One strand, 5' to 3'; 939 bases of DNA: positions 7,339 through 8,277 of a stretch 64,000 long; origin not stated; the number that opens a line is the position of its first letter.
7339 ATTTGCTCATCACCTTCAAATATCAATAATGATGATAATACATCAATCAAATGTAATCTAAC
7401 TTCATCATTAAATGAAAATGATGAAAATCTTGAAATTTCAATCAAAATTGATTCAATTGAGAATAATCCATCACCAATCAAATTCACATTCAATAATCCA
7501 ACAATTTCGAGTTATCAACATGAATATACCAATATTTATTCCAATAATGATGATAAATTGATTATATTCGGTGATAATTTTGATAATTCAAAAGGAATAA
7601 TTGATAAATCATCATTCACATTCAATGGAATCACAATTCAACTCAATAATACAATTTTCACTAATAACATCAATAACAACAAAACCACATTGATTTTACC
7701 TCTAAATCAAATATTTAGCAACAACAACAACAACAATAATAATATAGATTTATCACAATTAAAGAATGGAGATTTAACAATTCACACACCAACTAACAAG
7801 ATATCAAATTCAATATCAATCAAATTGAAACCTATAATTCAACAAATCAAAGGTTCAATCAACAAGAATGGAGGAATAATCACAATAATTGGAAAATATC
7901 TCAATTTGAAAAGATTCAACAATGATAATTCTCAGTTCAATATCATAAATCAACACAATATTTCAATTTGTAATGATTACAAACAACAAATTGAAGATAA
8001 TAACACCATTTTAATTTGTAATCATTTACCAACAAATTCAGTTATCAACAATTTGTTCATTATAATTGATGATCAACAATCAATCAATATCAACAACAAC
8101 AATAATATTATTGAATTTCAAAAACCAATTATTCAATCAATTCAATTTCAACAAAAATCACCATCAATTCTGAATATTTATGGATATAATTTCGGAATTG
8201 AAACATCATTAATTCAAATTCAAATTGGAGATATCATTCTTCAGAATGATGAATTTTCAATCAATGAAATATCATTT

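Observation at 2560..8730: Tandem array of Tgr-like IPT/TIG receptor genes: one intact copy, one frameshifted copy, one truncated fragment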

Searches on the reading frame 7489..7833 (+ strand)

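Call 61: search_protein_families(library=pfam, proteins=[window:7489-7833:+], max_evalue=1)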
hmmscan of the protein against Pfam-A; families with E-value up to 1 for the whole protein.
seq(115 aa): 1 family
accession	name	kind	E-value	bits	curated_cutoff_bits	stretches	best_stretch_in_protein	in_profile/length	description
PF18914.6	DUF5666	-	0.38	11.5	27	1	38-62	7-32/60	Domain of unknown function (DUF5666)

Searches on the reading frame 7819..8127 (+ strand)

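Call 61: search_protein_families(library=pfam, proteins=[window:7819-8127:+], max_evalue=1)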
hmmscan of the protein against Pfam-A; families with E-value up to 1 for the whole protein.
seq(103 aa): 3 families
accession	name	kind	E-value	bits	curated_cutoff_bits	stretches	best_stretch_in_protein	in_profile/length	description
PF01833.30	TIG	-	0.019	15.4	20.9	1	5-89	1-76/84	IPT/TIG domain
PF22178.3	Gp5_trimer_C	-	0.12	13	30.9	1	37-96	35-93/112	Bacteriophage T4 gp5 C-terminal trimerisation domain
PF07873.16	YabP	-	0.25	11.6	27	0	14-36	29-51/64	YabP family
